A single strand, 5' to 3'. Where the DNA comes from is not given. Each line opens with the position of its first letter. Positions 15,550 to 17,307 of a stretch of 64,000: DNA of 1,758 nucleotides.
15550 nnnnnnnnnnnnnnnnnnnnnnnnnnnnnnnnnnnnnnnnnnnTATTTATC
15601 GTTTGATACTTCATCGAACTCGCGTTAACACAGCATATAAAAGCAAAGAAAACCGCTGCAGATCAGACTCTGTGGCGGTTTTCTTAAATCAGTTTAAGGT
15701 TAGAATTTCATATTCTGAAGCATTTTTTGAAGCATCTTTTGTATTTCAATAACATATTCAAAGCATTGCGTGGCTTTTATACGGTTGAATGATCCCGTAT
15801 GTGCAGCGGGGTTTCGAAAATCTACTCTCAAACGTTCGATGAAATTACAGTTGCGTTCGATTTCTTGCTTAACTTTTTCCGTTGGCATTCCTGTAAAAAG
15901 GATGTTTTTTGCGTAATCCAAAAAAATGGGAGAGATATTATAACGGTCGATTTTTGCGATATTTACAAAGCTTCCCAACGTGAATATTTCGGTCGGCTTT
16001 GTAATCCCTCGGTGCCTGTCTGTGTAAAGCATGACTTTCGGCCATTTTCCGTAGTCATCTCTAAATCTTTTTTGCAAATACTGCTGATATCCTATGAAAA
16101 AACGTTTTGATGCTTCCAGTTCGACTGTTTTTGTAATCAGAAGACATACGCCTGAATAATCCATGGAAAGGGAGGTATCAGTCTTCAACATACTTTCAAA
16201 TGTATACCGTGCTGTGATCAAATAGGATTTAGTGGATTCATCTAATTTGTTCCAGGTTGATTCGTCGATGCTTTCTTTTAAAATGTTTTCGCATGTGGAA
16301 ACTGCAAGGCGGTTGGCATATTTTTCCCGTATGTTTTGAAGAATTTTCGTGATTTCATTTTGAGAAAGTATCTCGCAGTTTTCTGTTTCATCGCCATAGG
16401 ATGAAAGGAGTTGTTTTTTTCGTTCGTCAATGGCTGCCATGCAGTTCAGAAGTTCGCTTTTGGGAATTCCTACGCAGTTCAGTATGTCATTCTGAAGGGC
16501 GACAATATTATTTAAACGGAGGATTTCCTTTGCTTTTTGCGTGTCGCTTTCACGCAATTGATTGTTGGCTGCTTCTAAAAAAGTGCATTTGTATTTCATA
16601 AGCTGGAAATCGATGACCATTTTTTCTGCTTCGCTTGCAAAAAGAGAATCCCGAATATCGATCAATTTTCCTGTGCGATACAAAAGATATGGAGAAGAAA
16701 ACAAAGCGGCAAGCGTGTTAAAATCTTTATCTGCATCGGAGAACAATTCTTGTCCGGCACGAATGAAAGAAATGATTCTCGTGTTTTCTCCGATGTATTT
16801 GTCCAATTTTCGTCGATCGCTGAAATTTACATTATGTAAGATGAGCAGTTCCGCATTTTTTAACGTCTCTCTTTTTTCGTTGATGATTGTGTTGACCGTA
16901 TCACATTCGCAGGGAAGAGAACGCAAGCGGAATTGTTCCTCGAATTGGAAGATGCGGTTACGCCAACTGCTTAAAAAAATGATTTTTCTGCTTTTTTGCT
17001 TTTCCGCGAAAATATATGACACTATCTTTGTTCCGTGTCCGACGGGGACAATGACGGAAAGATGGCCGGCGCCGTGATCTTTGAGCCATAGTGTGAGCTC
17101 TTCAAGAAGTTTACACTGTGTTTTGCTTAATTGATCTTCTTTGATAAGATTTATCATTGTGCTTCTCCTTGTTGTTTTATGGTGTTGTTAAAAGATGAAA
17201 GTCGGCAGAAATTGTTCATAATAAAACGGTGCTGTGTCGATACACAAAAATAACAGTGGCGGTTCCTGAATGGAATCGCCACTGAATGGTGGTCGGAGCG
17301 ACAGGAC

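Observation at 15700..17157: AT-rich orphan gene next to tRNA-Pro: inactivated helicase/P-loop-like domain, coiled coil and HEPN-like Rx4H motif (candidate stand-alone defence or toxin protein)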

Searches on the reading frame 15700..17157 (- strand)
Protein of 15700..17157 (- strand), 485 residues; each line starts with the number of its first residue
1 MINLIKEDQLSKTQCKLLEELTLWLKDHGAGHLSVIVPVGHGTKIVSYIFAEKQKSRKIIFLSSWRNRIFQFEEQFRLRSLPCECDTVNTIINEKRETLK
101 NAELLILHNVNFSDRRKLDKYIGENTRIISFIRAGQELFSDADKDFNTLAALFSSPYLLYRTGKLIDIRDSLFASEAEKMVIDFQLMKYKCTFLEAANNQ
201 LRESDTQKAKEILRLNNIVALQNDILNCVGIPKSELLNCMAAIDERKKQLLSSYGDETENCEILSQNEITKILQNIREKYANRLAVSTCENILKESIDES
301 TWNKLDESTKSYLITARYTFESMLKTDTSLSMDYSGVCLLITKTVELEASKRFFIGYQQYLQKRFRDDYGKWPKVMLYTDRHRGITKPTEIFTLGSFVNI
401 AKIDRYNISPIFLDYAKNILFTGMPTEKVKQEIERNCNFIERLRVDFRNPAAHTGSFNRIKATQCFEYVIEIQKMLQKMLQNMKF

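Call 4: search_protein_families(library=pfam, proteins=[window:15700-17157:-], max_evalue=10)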
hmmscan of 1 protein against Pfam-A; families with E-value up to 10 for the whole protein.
window:15700-17157:- (485 aa): 2 families
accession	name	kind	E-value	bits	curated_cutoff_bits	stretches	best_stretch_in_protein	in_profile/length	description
PF18292.6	ZIP4_domain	-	0.014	15.6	26.3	1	246-289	69-117/160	Zinc transporter ZIP4 domain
PF18731.6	HEPN_Swt1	-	0.19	12.4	27.5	1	429-466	67-104/115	Swt1-like HEPN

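Call 5: search_protein_families(library=padloc, proteins=[window:15700-17157:-], max_evalue=10)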
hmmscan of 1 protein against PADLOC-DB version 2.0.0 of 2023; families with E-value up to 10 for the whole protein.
window:15700-17157:- (485 aa): 0 families

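Call 6: search_protein_families(library=ncbifam, proteins=[window:15700-17157:-], max_evalue=10)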
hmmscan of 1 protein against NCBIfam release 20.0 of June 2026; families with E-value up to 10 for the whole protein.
window:15700-17157:- (485 aa): 3 families
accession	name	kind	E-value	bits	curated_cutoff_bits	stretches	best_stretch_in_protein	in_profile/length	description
TIGR03018.1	pepcterm_TyrKin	hypoth_equivalog_domain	0.041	13.2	230.65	1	225-295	92-162/207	XrtA-associated tyrosine autokinase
NF004411.0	PRK05759.1-2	equivalog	0.059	13.4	131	1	257-305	97-148/156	F0F1 ATP synthase subunit B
NF033839.1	PspC_subgroup_2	exception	0.61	8.9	500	1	238-311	70-142/557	pneumococcal surface protein PspC, LPXTG-anchored form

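Call 7: search_solved_structures(query=window:15700-17157:-, max_evalue=10)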
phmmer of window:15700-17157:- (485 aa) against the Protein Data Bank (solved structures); distinct sequences matched with E-value up to 10: 1.
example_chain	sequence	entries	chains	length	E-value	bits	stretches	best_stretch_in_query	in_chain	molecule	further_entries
5ju6_A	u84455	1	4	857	0.079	14.9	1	360-415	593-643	Beta-glucosidase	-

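Call 8: find_homologous_proteins(query=window:15700-17157:-, max_evalue=0.001)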
Query window:15700-17157:- (485 aa): 21 proteins with E <= 0.001 among 7455 candidates.
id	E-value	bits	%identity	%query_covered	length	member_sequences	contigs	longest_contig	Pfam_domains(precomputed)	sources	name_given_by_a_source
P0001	0.0e+0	1081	100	100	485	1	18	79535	-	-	-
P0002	2.3e-125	437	46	100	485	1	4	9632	-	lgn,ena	-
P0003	4.6e-125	436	45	100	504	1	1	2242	-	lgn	-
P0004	5.9e-119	416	44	100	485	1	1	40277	-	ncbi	-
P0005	5.7e-117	409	55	69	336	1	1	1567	-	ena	-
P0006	1.9e-116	408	42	99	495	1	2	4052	-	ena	-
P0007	1.9e-107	378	40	100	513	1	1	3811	-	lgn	-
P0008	3.2e-93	331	39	98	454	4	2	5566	-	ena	-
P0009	6.5e-82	294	38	93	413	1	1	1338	-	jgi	jgi:hypothetical protein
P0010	1.8e-41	160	28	95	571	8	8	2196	PF04851.22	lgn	-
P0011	1.3e-40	158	28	95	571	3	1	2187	PF04851.22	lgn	-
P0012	1.8e-38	151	26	94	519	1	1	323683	PF04851.22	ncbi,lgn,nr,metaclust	ncbi:Type III restriction enzyme, res subunit [Lachnospiraceae bacterium RM5]|nr:Type III restrictio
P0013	2.0e-37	147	28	94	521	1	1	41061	PF04851.22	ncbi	-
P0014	1.5e-36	144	26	94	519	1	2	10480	PF09659.17,PF04851.22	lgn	-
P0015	4.6e-35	139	28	94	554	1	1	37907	PF04851.22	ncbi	-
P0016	9.6e-34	135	27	93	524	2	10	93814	-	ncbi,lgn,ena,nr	ncbi:MAG: hypothetical protein IJQ02_11955 [Oscillospiraceae bacterium]|nr:hypothetical protein [Osc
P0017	2.3e-30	124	38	45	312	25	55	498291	-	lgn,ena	-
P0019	1.3e-20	92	29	70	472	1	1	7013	-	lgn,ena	-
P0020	1.2e-16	79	23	97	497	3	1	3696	PF04851.22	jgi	jgi:hypothetical protein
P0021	5.0e-15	73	25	41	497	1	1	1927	PF04851.22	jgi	jgi:hypothetical protein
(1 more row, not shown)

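Call 12: search_solved_structures(query=A1, max_evalue=10, show_alignments=3)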
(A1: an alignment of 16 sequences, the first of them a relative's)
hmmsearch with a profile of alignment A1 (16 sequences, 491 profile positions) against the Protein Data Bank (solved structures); distinct sequences matched with E-value up to 10: 40.
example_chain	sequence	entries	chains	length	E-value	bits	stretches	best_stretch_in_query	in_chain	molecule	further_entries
3upu_A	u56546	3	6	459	7.9e-06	28.2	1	8-134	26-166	ATP-dependent DNA helicase dda | Dda helicase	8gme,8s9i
5djn_A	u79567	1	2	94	0.0035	19.5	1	179-248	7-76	Kinesin-like protein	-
2d7d_A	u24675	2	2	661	0.006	18.7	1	4-85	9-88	UvrABC system protein B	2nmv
3v4r_A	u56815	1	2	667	0.0061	18.7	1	4-85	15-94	UvrABC system protein B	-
8qox_B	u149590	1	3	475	0.019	17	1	173-265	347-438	Conserved membrane protein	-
3nr7_A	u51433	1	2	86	0.038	16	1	185-239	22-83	DNA-binding protein H-NS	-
3edv_A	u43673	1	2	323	0.048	15.7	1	166-251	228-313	Spectrin beta chain, brain 1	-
6qel_G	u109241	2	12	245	0.049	15.7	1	12-126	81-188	DNA replication protein dnaC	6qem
5zt3_A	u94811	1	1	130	0.1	14.6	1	455-483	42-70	WA352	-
2oxo_A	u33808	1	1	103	0.11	14.5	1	213-286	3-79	Integrase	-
9y5f_A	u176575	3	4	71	0.21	13.6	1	198-254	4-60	rv-SNARE/sc-t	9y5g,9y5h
8i3e_A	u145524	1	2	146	0.26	13.3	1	166-277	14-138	ELKS/Rab6-interacting/CAST family member 1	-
3b6e_A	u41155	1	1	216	0.31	13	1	5-55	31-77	Interferon-induced helicase C domain-containing protein 1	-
8rd3_A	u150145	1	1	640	0.44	12.5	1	8-96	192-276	ATP-dependent helicase NAM7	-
6mi3_A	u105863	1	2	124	0.5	12.4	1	196-273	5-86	NF-kB ESSENTIAL MODULATOR,NF-kappa-B essential modulator,NF-kB ESSENTIAL MODULATOR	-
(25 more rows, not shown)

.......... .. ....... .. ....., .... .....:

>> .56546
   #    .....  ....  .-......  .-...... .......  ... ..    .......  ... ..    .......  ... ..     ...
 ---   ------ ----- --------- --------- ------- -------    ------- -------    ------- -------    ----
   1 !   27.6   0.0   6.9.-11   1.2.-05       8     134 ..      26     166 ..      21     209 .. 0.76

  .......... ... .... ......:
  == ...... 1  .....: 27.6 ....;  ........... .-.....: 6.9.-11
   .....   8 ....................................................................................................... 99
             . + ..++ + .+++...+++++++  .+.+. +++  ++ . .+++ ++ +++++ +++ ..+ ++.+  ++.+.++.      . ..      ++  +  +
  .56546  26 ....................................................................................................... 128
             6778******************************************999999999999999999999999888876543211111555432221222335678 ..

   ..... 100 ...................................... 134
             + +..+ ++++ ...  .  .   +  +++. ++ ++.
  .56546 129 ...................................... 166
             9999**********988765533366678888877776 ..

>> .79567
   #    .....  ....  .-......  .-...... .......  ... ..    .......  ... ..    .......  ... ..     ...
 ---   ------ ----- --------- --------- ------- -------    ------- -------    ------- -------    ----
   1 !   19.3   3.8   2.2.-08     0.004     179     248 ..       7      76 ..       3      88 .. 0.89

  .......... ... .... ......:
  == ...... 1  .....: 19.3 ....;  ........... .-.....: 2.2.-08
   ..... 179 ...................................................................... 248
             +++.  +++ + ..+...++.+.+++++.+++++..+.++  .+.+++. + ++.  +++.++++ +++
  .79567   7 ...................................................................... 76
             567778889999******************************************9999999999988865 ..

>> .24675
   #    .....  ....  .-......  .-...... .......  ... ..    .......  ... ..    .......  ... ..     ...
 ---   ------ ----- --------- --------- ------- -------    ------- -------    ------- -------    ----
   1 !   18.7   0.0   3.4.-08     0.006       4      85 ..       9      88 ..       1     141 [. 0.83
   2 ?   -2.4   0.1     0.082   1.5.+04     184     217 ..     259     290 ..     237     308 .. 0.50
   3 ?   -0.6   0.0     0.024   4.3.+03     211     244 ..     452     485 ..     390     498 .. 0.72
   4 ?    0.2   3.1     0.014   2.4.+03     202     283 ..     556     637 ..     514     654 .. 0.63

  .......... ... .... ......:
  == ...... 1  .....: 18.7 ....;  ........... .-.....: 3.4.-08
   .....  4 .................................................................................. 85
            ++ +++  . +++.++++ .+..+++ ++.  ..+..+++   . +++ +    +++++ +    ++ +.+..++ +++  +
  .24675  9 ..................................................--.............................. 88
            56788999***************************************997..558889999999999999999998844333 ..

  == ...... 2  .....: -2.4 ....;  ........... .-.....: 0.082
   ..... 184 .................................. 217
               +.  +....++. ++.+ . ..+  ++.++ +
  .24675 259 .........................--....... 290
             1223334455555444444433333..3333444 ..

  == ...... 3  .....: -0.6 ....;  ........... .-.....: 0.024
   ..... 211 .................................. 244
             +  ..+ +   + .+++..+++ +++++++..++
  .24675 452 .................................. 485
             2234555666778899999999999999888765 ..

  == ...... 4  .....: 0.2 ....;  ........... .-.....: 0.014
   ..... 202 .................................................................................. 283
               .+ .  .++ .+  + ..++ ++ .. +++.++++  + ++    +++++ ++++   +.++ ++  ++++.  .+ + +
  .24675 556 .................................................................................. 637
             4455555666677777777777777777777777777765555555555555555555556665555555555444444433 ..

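Call 13: search_protein_families(library=pfam, alignment_id=A1, max_evalue=1)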
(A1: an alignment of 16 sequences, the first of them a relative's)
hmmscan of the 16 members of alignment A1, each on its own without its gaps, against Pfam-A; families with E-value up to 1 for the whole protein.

A. member 1, P0001 (485 aa): 2 families
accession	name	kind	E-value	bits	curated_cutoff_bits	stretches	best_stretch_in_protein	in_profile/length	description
PF18292.6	ZIP4_domain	-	0.014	15.6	26.3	1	246-289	69-117/160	Zinc transporter ZIP4 domain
PF18731.6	HEPN_Swt1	-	0.19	12.4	27.5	0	429-466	67-104/115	Swt1-like HEPN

B. families by the number of members that match (of 16 scanned): 59 families (the first 25 are shown)
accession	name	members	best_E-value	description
PF04851.21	ResIII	8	1.4e-12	Type III restriction enzyme, res subunit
PF00270.35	DEAD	3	0.0074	DEAD/DEAH box helicase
PF04977.20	DivIC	3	0.042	Septum formation initiator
PF18731.6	HEPN_Swt1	2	0.011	Swt1-like HEPN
PF05970.20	PIF1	1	0.0016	PIF1-like helicase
PF07464.16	ApoLp-III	1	0.003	Apolipophorin-III precursor (apoLp-III)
PF07728.20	AAA_5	1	0.0047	AAA domain (dynein-related subfamily)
PF22384.1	PBP2_Ca3427_like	1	0.0052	Ca3427-like PBP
PF10146.14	zf-C4H2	1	0.0055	Zinc finger-containing protein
PF00435.27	Spectrin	1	0.0093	Spectrin repeat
PF18292.6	ZIP4_domain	1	0.014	Zinc transporter ZIP4 domain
PF15908.10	HMMR_C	1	0.029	Hyaluronan mediated motility receptor C-terminal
PF24731.1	DUF7683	1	0.034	Domain of unknown function (DUF7683)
PF08030.17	NAD_binding_6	1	0.035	Ferric reductase NAD binding domain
PF20285.3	CTD9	1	0.038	C-terminal domain 9 of the ABC-three component (ABC-3C) systems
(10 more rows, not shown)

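Call 14: find_encoding_contigs(protein=P0001, flank=10000, max_places=6)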
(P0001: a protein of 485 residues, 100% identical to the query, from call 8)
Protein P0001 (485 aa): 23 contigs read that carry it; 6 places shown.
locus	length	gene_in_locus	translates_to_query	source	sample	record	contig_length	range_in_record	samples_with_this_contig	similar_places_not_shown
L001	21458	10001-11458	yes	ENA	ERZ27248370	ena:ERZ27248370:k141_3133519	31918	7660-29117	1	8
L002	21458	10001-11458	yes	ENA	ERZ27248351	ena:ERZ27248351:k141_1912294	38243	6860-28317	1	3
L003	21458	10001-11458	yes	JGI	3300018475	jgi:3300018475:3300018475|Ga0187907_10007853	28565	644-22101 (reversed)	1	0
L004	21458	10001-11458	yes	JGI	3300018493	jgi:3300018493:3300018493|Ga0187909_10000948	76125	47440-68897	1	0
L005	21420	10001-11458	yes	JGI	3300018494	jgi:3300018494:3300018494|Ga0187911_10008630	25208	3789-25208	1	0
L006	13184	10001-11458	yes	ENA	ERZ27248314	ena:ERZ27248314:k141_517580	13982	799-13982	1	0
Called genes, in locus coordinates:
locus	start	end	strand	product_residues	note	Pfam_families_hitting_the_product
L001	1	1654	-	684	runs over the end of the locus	PF01136:Peptidase_U32, PF12392:DUF3656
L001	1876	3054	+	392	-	PF22025:ThiI_fer, PF02926:THUMP, PF02568:ThiI, PF06508:QueC (faint)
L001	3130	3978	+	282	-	PF14808:TMEM164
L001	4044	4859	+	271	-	PF10609:ParA, PF00142:Fer4_NifH (faint), PF00448:SRP54 (faint), PF01656:CbiA, PF02374:ArsA_ATPase (weak), PF09140:MipZ, PF13614:AAA_31, PF16575:CLP1_P (weak), +2 more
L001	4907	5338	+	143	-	-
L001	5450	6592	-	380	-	-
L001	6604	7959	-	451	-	PF03062:MBOAT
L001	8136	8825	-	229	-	-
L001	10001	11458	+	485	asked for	-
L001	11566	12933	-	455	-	-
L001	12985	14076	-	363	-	PF00512:HisKA, PF02518:HATPase_c, PF14501:HATPase_c_5 (weak)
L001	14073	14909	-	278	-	PF20161:VpsR (faint), PF00072:Response_reg, PF00486:Trans_reg_C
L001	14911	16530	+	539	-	PF00728:Glyco_hydro_20, PF18088:Glyco_H_20C_C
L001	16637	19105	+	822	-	PF01055:Glyco_hydro_31_2nd, PF21365:Glyco_hydro_31_3rd, PF17137:DUF5110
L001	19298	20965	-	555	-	PF01268:FTHFS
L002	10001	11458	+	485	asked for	-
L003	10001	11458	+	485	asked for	-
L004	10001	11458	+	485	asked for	-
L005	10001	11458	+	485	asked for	-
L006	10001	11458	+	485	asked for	-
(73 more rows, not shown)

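Call 15: find_encoding_contigs(protein=P0004, flank=10000, max_places=3)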
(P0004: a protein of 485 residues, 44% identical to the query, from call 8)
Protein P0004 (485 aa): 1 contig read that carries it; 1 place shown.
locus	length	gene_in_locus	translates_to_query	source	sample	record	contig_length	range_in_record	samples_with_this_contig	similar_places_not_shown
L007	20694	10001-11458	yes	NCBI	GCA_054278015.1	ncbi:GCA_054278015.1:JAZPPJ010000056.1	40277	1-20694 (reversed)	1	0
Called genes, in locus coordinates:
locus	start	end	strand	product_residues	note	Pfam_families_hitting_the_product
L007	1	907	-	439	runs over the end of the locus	PF01547:SBP_bac_1, PF13416:SBP_bac_8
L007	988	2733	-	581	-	PF09479:Flg_new (weak)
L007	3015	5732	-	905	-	PF02922:CBM_48, PF00128:Alpha-amylase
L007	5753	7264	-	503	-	PF02446:Glyco_hydro_77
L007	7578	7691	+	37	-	-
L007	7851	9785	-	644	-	PF08757:CotH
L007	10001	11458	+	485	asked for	-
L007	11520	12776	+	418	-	PF13280:WYL (weak)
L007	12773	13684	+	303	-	-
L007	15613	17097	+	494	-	PF11443:DUF2828, PF25043:DUF7788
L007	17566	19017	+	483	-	PF13304:AAA_21 (weak), PF13175:AAA_15 (weak)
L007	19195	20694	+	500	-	?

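Call 16: find_encoding_contigs(protein=P0012, flank=10000, max_places=3)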
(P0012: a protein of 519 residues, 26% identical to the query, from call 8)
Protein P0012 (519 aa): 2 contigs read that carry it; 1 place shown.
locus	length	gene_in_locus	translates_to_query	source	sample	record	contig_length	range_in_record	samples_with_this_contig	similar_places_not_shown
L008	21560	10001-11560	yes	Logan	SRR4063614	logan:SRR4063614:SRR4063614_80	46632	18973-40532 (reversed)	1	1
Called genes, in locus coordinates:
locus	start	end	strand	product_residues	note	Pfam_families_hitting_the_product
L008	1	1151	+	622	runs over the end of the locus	-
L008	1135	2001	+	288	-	-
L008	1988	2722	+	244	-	PF19866:DUF6339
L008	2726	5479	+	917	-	PF03118:RNA_pol_A_CTD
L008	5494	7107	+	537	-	-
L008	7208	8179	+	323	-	PF00145:DNA_methylase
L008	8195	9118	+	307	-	-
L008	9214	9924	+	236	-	-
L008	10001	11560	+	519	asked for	PF04851:ResIII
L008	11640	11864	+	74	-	-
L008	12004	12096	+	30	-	-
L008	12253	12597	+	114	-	-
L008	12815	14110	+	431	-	PF13173:AAA_14, PF13635:DUF4143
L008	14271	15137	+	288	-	-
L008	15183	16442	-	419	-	PF13173:AAA_14, PF13635:DUF4143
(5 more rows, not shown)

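Call 18: predict_structure(alignment_id=A1)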
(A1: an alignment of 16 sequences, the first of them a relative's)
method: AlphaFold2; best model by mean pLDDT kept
length: 485 residues; sequences in the alignment: 16
mean_pLDDT: 82.9   pTM: 0.47
mean pLDDT of the five models: 82.9, 79.5, 79.0, 76.8, 74.4
residues with pLDDT >= 90: 140; 70-90: 271; 50-70: 67; < 50: 7
segments of 3 or more residues with pLDDT < 50: 450-455
pLDDT, mean of each block of 10 residues (from residue 1): 78 92 81 88 91 93 92 92 93 89 92 87 89 77 72 84 79 76 83 85 88 83 66 71 73 63 63 65 74 85 87 85 81 82 90 93 91 89 87 87 87 94 92 92 73 55 85 87 81
secondary structure, 60 per line:
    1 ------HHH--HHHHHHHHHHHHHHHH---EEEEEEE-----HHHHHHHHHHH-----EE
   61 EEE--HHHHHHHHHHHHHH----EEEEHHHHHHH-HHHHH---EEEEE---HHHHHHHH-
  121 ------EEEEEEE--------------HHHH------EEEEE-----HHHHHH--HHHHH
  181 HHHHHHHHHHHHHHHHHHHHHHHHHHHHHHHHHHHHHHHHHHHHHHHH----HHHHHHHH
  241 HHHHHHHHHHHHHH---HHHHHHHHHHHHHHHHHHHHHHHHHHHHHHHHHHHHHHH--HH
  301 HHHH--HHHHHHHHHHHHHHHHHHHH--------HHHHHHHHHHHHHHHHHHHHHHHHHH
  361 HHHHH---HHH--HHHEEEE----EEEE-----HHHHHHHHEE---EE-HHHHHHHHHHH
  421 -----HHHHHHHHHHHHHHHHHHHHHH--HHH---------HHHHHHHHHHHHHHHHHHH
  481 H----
elements in order: H12-27 E31-37 H43-53 E59-63 H66-79 E84-87 H88-94 H96-100 E104-108 H112-119 E127-133 H148-151 E158-162 H168-173 H176-228 H233-254 H258-296 H299-304 H307-326 H335-365 E377-380 E385-388 H394-401 H410-420 H426-447 H462-481

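Call 21: fold_search(model_id=the predicted structure, library=pdb)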
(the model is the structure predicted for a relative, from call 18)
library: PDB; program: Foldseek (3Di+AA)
matches with E <= 10: 1139; with E <= 0.001: 0
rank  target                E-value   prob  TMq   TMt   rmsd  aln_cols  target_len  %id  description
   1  6eg2                  1.5e-03  1.00  0.24  0.19   9.4       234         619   16  Crystal structure of human BRM in complex with compound 16 (released 2018-10-31)
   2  6eg3                  1.6e-03  1.00  0.23  0.19  11.2       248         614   14  Crystal structure of human BRM in complex with compound 15 (released 2018-10-31)
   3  5tnu_B                4.2e-03  1.00  0.21  0.25   3.7       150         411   16  S. tokodaii XPB II crystal structure at 3.0 Angstrom resolution (released 2017-11-01)
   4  1nl3_B                7.3e-03  0.63  0.19  0.12  35.3       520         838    9  CRYSTAL STRUCTURE OF THE SECA PROTEIN TRANSLOCATION ATPASE FROM MYCOBACTERIUM TUBERCULOSIS in APO FORM (released 2003-03-04)
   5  7ffp                  1.5e-02  0.98  0.16  0.28   5.2       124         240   12  Crystal structure of di-peptidase-E from Xenopus laevis (released 2021-09-08)
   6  8s9i_A                1.5e-02  1.00  0.22  0.24   3.5       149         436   17  Crystal structure of the gp32 C-terminal peptide/Dda/dT8 (released 2023-06-28)
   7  3jvv_A                1.9e-02  0.95  0.21  0.29   8.5       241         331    6  Crystal Structure of P. aeruginosa PilT with bound AMP-PCP (released 2010-06-02)
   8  6olk_B                2.0e-02  0.96  0.21  0.28   8.1       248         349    6  CryoEM structure of PilT4 from Geobacter metallireducens without adding nucleotide: C3ocococ conformation (released 2019-11-20)
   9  9lov_C                2.1e-02  0.41  0.21  0.16  46.4       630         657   12  LGP2:MDA5:dsRNA filament (released 2026-01-28)
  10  4ys0                  2.3e-02  0.41  0.16  0.11  29.4       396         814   11  Conformational changes of the clamp of the protein translocation ATPase SecA from Thermotoga maritima (released 2015-06-03)
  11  7c9b                  2.4e-02  0.98  0.16  0.30   4.8       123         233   14  Crystal structure of dipeptidase-E from Xenopus laevis (released 2021-06-09)
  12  9ayq_A                2.4e-02  0.97  0.21  0.18  10.3       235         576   14  SMARCA2 in complex with a pyridine-2-one-based inhibitor (released 2025-04-09)
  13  1g64_B                2.8e-02  0.99  0.17  0.40   8.5       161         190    9  THE THREE-DIMENSIONAL STRUCTURE OF ATP:CORRINOID ADENOSYLTRANSFERASE FROM SALMONELLA TYPHIMURIUM. COBALAMIN/ATP TERNAR (released 2000-12-20)
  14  9ayq_B                3.0e-02  0.97  0.21  0.18  10.3       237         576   14  SMARCA2 in complex with a pyridine-2-one-based inhibitor (released 2025-04-09)
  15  3iqy                  3.0e-02  0.77  0.21  0.14  22.1       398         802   10  Active site mutants of B. subtilis SecA (released 2010-08-11)
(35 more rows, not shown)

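Call 27: search_protein_representatives(alignment_id=A1)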
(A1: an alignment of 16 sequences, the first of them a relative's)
Query: 16 sequences, 491 profile positions. Proteins with E-value up to 0.001 (for the whole library): 1249; up to 1e-10: 736; up to 1e-30: 330. The best 150 are listed.
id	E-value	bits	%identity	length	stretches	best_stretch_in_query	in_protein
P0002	1.8e-187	640.5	-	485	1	2-491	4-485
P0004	3.0e-182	623.3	-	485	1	2-491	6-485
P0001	7.0e-178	608.9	-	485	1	2-491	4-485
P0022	7.9e-155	532.9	-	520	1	5-490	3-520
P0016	2.8e-143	494.8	-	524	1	4-490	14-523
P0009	6.3e-143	493.6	-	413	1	34-491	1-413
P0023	7.1e-138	477.0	-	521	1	8-490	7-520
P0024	1.5e-137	475.9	-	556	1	5-491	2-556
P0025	2.4e-135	468.6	-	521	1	7-491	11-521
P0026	1.2e-132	459.7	-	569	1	6-491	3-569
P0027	1.1e-130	453.3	-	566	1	4-490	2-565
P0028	2.3e-129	448.9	-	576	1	4-491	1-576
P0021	3.5e-129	448.3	-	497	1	4-491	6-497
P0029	1.1e-128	446.7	-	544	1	8-491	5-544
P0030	1.0e-125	436.8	-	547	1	4-491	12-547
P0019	6.0e-107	375.0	-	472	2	78-491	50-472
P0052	1.4e-94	334.2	-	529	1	5-489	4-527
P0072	1.1e-70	255.3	-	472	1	165-490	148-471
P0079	1.9e-68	248.0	-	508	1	178-491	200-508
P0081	4.2e-68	246.8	-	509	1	231-486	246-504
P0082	7.8e-68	245.9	-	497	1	200-490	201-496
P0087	5.5e-67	243.1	-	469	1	207-490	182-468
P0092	1.2e-66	242.0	-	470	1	172-489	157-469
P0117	6.5e-63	229.7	-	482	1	189-490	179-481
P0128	1.5e-60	222.0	-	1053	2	178-490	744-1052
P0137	2.3e-59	218.0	-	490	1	198-490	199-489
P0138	2.8e-59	217.7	-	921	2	172-490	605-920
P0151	1.2e-57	212.4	-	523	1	69-489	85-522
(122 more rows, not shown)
